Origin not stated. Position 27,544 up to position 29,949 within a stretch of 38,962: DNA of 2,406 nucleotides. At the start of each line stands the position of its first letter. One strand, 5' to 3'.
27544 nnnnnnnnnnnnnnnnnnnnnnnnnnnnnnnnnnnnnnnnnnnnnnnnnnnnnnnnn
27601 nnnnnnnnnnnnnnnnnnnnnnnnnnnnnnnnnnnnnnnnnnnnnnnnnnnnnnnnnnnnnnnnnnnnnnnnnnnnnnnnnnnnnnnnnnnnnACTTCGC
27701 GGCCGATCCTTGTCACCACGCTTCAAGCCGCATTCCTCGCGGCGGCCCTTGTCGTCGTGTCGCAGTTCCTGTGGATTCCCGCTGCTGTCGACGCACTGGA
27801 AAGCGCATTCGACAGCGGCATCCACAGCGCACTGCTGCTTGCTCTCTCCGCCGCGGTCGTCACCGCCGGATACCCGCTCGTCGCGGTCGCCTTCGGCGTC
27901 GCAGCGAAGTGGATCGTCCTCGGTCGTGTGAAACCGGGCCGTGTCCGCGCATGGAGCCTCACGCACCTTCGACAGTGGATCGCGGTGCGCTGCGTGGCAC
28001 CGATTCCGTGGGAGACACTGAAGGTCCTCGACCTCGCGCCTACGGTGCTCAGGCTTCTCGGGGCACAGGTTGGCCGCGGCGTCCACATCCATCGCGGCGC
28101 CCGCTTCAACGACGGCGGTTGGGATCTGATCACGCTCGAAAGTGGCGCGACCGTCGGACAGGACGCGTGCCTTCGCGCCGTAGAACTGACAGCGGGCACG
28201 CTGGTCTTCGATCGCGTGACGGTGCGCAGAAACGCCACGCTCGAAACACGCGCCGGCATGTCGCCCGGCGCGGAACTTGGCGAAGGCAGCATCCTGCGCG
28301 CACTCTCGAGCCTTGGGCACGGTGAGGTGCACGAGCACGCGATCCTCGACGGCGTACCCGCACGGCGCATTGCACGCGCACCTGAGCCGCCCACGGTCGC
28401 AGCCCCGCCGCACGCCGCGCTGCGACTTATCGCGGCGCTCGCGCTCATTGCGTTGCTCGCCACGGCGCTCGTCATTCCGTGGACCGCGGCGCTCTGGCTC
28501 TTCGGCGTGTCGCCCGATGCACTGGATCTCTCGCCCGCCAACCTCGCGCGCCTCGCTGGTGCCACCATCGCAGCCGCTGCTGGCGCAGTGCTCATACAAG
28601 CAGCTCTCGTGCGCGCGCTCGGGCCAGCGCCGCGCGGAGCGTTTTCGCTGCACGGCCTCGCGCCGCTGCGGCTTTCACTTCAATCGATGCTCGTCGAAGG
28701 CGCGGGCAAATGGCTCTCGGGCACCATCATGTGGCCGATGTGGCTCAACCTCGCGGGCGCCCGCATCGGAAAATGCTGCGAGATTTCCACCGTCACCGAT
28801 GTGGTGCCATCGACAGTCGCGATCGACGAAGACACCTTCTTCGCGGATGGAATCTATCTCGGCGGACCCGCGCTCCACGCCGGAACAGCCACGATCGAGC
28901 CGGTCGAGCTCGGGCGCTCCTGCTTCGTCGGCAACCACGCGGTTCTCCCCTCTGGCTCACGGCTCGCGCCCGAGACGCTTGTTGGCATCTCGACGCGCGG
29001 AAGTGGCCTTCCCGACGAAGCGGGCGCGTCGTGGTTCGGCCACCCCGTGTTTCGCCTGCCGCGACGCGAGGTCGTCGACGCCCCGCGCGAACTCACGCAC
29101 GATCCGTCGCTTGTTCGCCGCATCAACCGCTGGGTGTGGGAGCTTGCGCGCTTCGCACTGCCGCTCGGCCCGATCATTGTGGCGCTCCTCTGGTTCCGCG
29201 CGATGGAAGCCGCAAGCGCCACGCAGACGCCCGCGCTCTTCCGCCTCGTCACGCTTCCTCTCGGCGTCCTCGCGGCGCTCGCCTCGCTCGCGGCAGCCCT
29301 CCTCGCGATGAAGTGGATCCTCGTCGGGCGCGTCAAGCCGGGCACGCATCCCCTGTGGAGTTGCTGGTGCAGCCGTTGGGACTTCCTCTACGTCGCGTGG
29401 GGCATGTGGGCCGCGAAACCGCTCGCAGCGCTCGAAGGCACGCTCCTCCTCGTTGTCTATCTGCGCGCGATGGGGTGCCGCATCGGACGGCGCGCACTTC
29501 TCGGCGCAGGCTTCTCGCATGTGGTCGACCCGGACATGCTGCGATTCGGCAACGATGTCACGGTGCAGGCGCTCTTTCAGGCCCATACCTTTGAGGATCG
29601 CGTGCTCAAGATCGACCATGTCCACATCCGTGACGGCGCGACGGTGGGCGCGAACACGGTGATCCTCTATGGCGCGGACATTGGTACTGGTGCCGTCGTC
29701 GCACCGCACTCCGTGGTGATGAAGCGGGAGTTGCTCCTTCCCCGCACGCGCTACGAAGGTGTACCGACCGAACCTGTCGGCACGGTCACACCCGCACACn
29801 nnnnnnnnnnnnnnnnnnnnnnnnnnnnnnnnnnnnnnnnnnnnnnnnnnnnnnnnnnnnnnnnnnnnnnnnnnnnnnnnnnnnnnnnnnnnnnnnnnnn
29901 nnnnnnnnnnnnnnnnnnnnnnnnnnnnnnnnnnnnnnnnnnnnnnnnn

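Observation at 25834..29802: Pls-type membrane NRPS: a predicted template-independent homopoly(amino acid) synthetase in an unusual genomic background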

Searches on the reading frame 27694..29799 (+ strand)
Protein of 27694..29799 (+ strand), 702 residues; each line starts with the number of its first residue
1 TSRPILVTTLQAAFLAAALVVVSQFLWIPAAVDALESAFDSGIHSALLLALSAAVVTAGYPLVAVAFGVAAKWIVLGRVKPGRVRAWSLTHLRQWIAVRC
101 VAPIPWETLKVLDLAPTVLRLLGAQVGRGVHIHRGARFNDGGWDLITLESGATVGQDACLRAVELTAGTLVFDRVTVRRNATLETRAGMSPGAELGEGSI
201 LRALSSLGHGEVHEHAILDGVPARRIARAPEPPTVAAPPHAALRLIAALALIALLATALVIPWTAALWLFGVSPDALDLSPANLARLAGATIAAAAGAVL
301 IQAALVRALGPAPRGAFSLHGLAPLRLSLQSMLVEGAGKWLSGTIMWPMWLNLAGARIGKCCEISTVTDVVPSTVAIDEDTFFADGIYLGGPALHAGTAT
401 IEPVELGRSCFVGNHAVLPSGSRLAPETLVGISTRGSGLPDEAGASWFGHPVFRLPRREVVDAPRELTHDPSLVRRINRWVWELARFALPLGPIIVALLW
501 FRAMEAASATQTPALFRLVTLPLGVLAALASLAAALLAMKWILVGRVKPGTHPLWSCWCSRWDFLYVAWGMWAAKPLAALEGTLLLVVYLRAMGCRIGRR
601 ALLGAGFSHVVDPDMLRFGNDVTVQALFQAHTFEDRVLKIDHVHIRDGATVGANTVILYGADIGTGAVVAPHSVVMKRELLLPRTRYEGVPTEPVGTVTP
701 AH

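Call 24: search_solved_structures(query=window:27694-29799:+, max_evalue=10, show_alignments=0)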
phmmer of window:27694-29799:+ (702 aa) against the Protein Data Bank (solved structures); distinct sequences matched with E-value up to 10: 31.
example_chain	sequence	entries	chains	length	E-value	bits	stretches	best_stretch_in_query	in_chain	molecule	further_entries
8iuf_G3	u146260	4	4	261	3.5e-05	25.3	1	640-698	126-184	NDUCA3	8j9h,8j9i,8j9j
8iuf_G2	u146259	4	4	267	3.7e-05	25.3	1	640-698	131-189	NDUCA2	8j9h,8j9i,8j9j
9gva_AAA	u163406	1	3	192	0.0034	18.8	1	590-700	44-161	Hexapeptide transferase family protein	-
3r8y_A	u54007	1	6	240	0.0035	18.7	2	643-693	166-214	2,3,4,5-tetrahydropyridine-2,6-dicarboxylate N-acetyltransferase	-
1xhd_A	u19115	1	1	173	0.0066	17.8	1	640-697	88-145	putative acetyltransferase/acyltransferase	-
7tgh_C2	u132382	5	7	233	0.012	16.9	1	645-692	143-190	Gamma-carbonic anhydrase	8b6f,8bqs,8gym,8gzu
9jyw_A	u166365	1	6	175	0.055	14.8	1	642-695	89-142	Gamma carbonic anhydrase family protein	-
3eh0_A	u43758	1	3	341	0.058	14.7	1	368-426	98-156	UDP-3-O-[3-hydroxymyristoyl] glucosamine N-acyltransferase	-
6p83_A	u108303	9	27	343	0.059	14.7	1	368-426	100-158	UDP-3-O-(3-hydroxymyristoyl)glucosamine N-acyltransferase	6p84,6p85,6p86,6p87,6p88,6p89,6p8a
3jqy_B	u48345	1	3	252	0.06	14.7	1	593-677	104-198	Polysialic acid O-acetyltransferase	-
4ihg_A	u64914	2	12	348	0.061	14.6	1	368-426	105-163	UDP-3-O-(3-hydroxymyristoyl)glucosamine N-acyltransferase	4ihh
4h7o_A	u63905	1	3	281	0.079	14.3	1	641-696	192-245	Serine acetyltransferase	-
4ihf_A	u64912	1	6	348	0.086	14.1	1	368-426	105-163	UDP-3-O-(3-hydroxymyristoyl)glucosamine N-acyltransferase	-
3mqg_A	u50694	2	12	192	0.1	13.9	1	634-696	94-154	Lipopolysaccharides biosynthesis acetyltransferase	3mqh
1t3d_A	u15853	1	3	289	0.12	13.7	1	596-696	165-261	Serine acetyltransferase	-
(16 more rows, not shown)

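Call 26: find_related_loci(query=A1, collection=genome_contigs, flank=7000)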
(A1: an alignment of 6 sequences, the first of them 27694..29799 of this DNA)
Query A1 (702 aa) in genome_contigs; peptide patterns used: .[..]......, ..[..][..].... (x = any residue, [..] = any of these).
425 stretches matched a pattern; 405 encode a relative of the query (tblastn E <= 1e-3); the best 80 are kept; 80 distinct loci.
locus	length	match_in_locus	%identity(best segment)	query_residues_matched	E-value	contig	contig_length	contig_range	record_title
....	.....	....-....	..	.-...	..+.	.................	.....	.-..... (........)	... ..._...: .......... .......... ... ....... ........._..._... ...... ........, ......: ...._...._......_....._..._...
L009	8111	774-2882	85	1-702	0e+0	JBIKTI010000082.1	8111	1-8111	MAG: Phycisphaerales bacterium isolate ME2015-07-21_3300034119_group6_bin126 Rohwer_bin1560_scaffold_4757_c1, whole geno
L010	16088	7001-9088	83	2-701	0e+0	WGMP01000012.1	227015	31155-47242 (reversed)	MAG: Phycisphaera sp. isolate RI_241 c_000000146316, whole genome shotgun sequence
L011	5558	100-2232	73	1-700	0e+0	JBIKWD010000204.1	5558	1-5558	MAG: Phycisphaerales bacterium isolate ME2015-09-01_3300035663_group6_bin77 Rohwer_bin1561_scaffold_16041_c1, whole geno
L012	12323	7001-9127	75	1-698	0e+0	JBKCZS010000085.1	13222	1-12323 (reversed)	MAG: bacterium isolate samp_2077_semibin_49 samp_2077_241582, whole genome shotgun sequence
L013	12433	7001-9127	72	1-698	0e+0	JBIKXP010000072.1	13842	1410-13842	MAG: Phycisphaerales bacterium isolate ME2015-09-26_3300035689_group6_bin70 Rohwer_bin1562_scaffold_2241_c1, whole genom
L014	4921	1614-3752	72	1-698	0e+0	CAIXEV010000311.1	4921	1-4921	uncultured bacterium isolate Loclat_bin-07423 genome assembly, contig: bin-07423:311/731, whole genome shotgun sequence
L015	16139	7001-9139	71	1-698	0e+0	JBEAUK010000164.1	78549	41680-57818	MAG: Planctomycetota bacterium isolate NASQAN2011_177_B_bin.36 scaffold_804607, whole genome shotgun sequence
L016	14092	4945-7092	67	1-701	0e+0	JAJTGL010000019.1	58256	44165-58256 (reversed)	MAG: Planctomycetaceae bacterium isolate 49613_E24.1 Sample_49613_scaffold_551, whole genome shotgun sequence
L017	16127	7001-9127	65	1-698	0e+0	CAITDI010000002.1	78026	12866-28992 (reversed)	uncultured bacterium isolate Ja1_bin-1028 genome assembly, contig: bin-1028:002/131, whole genome shotgun sequence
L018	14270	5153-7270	63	2-696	0e+0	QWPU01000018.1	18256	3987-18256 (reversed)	MAG: Planctomycetota bacterium isolate ZH-13MAY13-plancto44 Z130513-80m44-c18, whole genome shotgun sequence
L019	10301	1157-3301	67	1-698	0e+0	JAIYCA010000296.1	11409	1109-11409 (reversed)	MAG: Planctomycetaceae bacterium isolate E1_MAG_00063 pond_E1_MAG_00063_000000000133, whole genome shotgun sequence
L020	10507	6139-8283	67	1-698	0e+0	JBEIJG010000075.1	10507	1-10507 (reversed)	MAG: Phycisphaeraceae bacterium isolate Sample-103-S3-bin-83 Sample_103_S3-bin_83-k141_471423, whole genome shotgun sequ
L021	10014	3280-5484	61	2-698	0e+0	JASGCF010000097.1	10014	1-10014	MAG: Limnohabitans sp. isolate MAG13 NODE_3253_length_10014_cov_10.402249, whole genome shotgun sequence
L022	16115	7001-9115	65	1-696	0e+0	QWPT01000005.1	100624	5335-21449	MAG: Planctomycetota bacterium isolate ZH-13MAY13-plancto13 Z130513-80m13-c5, whole genome shotgun sequence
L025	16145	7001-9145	67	1-698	0e+0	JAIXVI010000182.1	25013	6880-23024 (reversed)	MAG: Planctomycetaceae bacterium isolate D1_MAG_00057 pond_D1_MAG_00057_000000000195, whole genome shotgun sequence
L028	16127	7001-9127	66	1-695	0e+0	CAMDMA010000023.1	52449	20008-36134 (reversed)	MAG: Candidatus Kuenenia stuttgartiensis isolate MoE-23oct19-229 genome assembly, contig: MoE-23oct19-C400, whole genome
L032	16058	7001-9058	63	2-694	0e+0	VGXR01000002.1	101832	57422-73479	MAG: Planctomycetota bacterium isolate M_surface_10_m2_213 M_surface_10_m2_213_Ga0194123_10000270, whole genome shotgun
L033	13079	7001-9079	60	1-700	0e+0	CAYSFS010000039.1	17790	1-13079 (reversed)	MAG TPA_asm: uncultured Chitinophaga sp. isolate SRP318679_co1_36 genome assembly, contig: NODE_5043_length_17790_cov_11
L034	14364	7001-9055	60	4-695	0e+0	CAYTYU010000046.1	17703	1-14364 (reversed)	MAG TPA_asm: uncultured Chitinophaga sp. isolate binchicken_co113_114 genome assembly, contig: NODE_3655_length_17703_co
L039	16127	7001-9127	44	2-695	0e+0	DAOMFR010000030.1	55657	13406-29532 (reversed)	MAG TPA_asm: Blastocatellia bacterium isolate AMR_MDS_4997 NODE_160_length_55657_cov_12.451638, whole genome shotgun seq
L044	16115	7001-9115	64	1-694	0e+0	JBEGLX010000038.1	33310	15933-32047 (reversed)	MAG: Planctomycetota bacterium isolate NASQAN2016_083_A_bin.17 scaffold_000144, whole genome shotgun sequence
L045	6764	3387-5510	45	2-694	2e-179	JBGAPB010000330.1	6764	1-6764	MAG: Blastocatellia bacterium isolate MAG_AAO_H10.7 AAOH10-7_opera_contig_26066, whole genome shotgun sequence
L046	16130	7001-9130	47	2-696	2e-177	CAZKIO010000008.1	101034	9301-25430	MAG TPA_asm: uncultured Planctomycetaceae bacterium isolate SRP287453_co1_19 genome assembly, contig: NODE_231_length_10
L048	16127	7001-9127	46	3-695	3e-176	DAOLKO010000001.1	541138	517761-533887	MAG TPA_asm: Blastocatellia bacterium isolate AMR_MDS_0338 NODE_1_length_541138_cov_17.696368, whole genome shotgun sequ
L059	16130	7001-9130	45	4-700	7e-174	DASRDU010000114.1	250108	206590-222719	MAG TPA_asm: Blastocatellia bacterium isolate SMAG_U9988 k141_749618, whole genome shotgun sequence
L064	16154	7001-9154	45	1-702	3e-172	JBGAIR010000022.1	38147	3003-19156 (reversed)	MAG: Novosphingobium sp. isolate MAG_MBR_H125.47 MBRH125-47_opera_contig_2755, whole genome shotgun sequence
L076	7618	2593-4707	43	4-693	1e-170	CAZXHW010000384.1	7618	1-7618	MAG TPA_asm: uncultured Heliomicrobium sp. isolate binchicken_co199_63 genome assembly, contig: NODE_6906_length_7618_co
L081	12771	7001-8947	46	60-693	2e-169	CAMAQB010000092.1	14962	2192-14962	MAG: Akkermansia muciniphila isolate AE-24oct19-61 genome assembly, contig: AE-24oct19-C6470, whole genome shotgun seque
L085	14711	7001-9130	45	2-696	4e-169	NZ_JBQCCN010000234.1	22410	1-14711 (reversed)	MAG: Sphingomonas sp. isolate bin033 k141_1326805, whole genome shotgun sequence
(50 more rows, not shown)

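Call 63: predict_structure(alignment_id=A2)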
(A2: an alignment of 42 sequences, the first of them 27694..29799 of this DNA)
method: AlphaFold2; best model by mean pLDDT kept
length: 702 residues; sequences in the alignment: 42
mean_pLDDT: 84.2   pTM: 0.87
mean pLDDT of the five models: 84.2, 83.6, 83.4, 81.6, 79.8
residues with pLDDT >= 90: 310; 70-90: 266; 50-70: 116; < 50: 10
segments of 3 or more residues with pLDDT < 50: 384-387
pLDDT, mean of each block of 10 residues (from residue 1): 89 96 82 63 66 77 95 95 93 95 92 94 96 84 96 90 89 96 91 96 90 93 91 86 89 86 85 68 88 93 94 87 89 87 83 86 68 78 51 79 69 64 55 57 62 64 71 86 90 90 91 95 96 94 89 78 87 89 93 93 82 88 76 62 93 86 94 86 92 82 41
secondary structure, 60 per line:
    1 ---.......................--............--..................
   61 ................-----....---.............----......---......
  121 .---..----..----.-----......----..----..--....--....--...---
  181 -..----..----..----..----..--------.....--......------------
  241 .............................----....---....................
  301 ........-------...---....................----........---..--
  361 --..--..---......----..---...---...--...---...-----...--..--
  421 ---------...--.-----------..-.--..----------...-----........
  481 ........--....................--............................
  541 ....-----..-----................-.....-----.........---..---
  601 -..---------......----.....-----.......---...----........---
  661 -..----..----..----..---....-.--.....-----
elements in order (helices of 4 or more, strands of 3 or more residues): H4-26 H29-40 H43-76 E82-85 H89-101 H106-111 H115-121 E146-148 E163-166 E169-172 E175-177 E216-220 E223-228 H241-269 H274-277 H281-308 E316-318 H322-341 H346-353 E375-377 E387-389 E393-395 E398-400 E404-406 E412-414 E430-432 H473-488 H491-510 H513-544 H557-572 H574-578 H584-592 E616-618 E623-627 H633-637 E643-645 E650-657 E685-688 E693-697

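Call 68: fold_search(model_id=the predicted structure, library=pdb)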
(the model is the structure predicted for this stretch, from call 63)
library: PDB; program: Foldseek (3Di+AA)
matches with E <= 10: 491; with E <= 0.001: 38
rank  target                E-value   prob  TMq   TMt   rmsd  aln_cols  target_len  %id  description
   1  7ra4_A                1.4e-04  1.00  0.12  0.31  15.6       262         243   18  Crystal structure of Neisseria gonorrhoeae serine acetyltransferase (CysE) in complex with serine (released 2021-08-04)
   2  3ect                  1.6e-04  1.00  0.16  0.58   4.1       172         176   12  Crystal Structure of the Hexapeptide-Repeat Containing-Acetyltransferase VCA0836 from Vibrio cholerae (released 2008-09-16)
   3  7e3y_A                1.8e-04  1.00  0.14  0.35  13.9       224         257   17  Crystal structure of serine acetyltransferase from Salmonella typhimurium complexed with cysteine (released 2022-02-16)
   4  3srt_B                2.3e-04  1.00  0.13  0.44   6.6       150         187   14  The crystal structure of a maltose O-acetyltransferase from Clostridium difficile 630 (released 2011-08-03)
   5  8i09_H                2.3e-04  1.00  0.14  0.36  15.8       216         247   16  Crystal structure of serine acetyltransferase from Salmonella typhimurium complexed with butyl gallate (released 2023-11-22)
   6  3vbl_C                2.5e-04  1.00  0.13  0.41   4.0       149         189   13  Crystal Structure of the S84C mutant of AntD, an N-acyltransferase from Bacillus cereus in complex with dTDP-4-amino-4 (released 2012-01-25)
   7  3gvd_F                2.5e-04  1.00  0.13  0.33  13.6       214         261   18  Crystal Structure of Serine Acetyltransferase CysE from Yersinia pestis (released 2009-05-12)
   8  3gvd_K                2.7e-04  1.00  0.14  0.35  15.0       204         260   19  Crystal Structure of Serine Acetyltransferase CysE from Yersinia pestis (released 2009-05-12)
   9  4h7o_A                2.7e-04  1.00  0.13  0.34  15.8       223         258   17  Crystal structure of Serine acetyltransferase from Vibrio cholerae O1 biovar El Tor N16961 (released 2013-10-02)
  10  3srt_A                2.8e-04  1.00  0.15  0.50   4.5       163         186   15  The crystal structure of a maltose O-acetyltransferase from Clostridium difficile 630 (released 2011-08-03)
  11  4hzc_A                2.8e-04  1.00  0.14  0.36  14.3       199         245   13  Crystal structure of Serine acetyltransferase from Brucella abortus strain S19 (released 2014-02-19)
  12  3gvd_B                2.8e-04  1.00  0.13  0.31  15.5       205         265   17  Crystal Structure of Serine Acetyltransferase CysE from Yersinia pestis (released 2009-05-12)
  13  8i09_F                2.8e-04  1.00  0.12  0.31  15.2       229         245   13  Crystal structure of serine acetyltransferase from Salmonella typhimurium complexed with butyl gallate (released 2023-11-22)
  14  3nz2_B                3.1e-04  1.00  0.15  0.50   3.8       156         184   12  Crystal Structure of Hexapeptide-Repeat containing-Acetyltransferase VCA0836 Complexed with Acetyl Co Enzyme A from Vi (released 2010-08-04)
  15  3nz2_J                3.8e-04  1.00  0.13  0.43   6.3       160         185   11  Crystal Structure of Hexapeptide-Repeat containing-Acetyltransferase VCA0836 Complexed with Acetyl Co Enzyme A from Vi (released 2010-08-04)
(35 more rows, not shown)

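Call 81: search_protein_families(library=pfam, proteins=[L032:4126-5136:+, L033:2869-3984:+, L034:2466-3506:+, L046:3158-5053:+, L046:3273-5171:+, L081:3526-4881:+, L048:3145-4857:+, L059:4046-4798:+, L064:3696-4982:+, L085:3652-4623:+], max_evalue=0.0001)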
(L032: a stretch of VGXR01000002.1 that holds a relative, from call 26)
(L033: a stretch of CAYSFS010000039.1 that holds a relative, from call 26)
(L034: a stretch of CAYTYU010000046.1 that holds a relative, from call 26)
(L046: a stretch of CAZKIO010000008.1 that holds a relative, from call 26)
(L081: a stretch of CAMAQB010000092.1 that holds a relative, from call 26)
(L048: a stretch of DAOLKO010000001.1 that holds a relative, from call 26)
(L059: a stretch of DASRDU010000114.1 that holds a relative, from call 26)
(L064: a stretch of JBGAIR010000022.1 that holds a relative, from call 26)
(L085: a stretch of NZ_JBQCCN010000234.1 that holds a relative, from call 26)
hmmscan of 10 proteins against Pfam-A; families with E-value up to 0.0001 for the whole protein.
L032:4126-5136:+ (337 aa): 1 family
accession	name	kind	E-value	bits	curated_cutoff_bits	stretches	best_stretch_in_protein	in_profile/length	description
PF07394.17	DUF1501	-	6.6e-58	197.2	27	1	183-335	245-389/390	Protein of unknown function (DUF1501)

L033:2869-3984:+ (372 aa): 1 family
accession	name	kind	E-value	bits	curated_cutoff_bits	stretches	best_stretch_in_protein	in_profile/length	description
PF02627.25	CMD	-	1.1e-18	67.4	23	1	285-367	1-83/84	Carboxymuconolactone decarboxylase family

L034:2466-3506:+ (347 aa): 0 families

L046:3158-5053:+ (632 aa): 0 families

L046:3273-5171:+ (633 aa): 1 family
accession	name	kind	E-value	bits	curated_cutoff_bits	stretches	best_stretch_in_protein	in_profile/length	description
PF13231.12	PMT_2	-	3.7e-10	40.7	26.1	1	148-282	17-152/160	Dolichyl-phosphate-mannose-protein mannosyltransferase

L081:3526-4881:+ (452 aa): 1 family
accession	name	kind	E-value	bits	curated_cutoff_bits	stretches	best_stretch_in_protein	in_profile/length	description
PF00155.27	Aminotran_1_2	-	1.6e-23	84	19.7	1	93-439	30-361/361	Aminotransferase class I and II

L048:3145-4857:+ (571 aa): 1 family
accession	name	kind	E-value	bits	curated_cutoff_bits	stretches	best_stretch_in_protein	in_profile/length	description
PF06964.18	Alpha-L-AF_C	-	4.1e-43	147.9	27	1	366-562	1-165/165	Alpha-L-arabinofuranosidase C-terminal domain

L059:4046-4798:+ (251 aa): 2 families
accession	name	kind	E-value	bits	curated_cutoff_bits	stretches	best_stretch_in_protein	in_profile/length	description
PF13468.12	Glyoxalase_3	-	1.2e-41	143.1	25.1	1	48-223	1-175/176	Glyoxalase-like domain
PF13669.12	Glyoxalase_4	-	6.7e-06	26.8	27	1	49-149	1-93/109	Glyoxalase/Bleomycin resistance protein/Dioxygenase superfamily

L064:3696-4982:+ (429 aa): 1 family
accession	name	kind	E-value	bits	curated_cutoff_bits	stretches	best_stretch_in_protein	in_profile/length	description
PF00999.27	Na_H_Exchanger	-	1.5e-30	106.8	26.2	1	43-414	4-369/375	Sodium/hydrogen exchanger, transmembrane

L085:3652-4623:+ (324 aa): 2 families
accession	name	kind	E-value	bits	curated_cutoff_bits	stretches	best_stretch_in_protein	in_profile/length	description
PF01545.26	Cation_efflux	-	3.4e-32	112.3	26.6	1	20-225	1-195/198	Cation efflux family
PF16916.11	ZT_dimer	-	1.9e-05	25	26.7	1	233-305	2-73/78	Dimerisation domain of Zinc Transporter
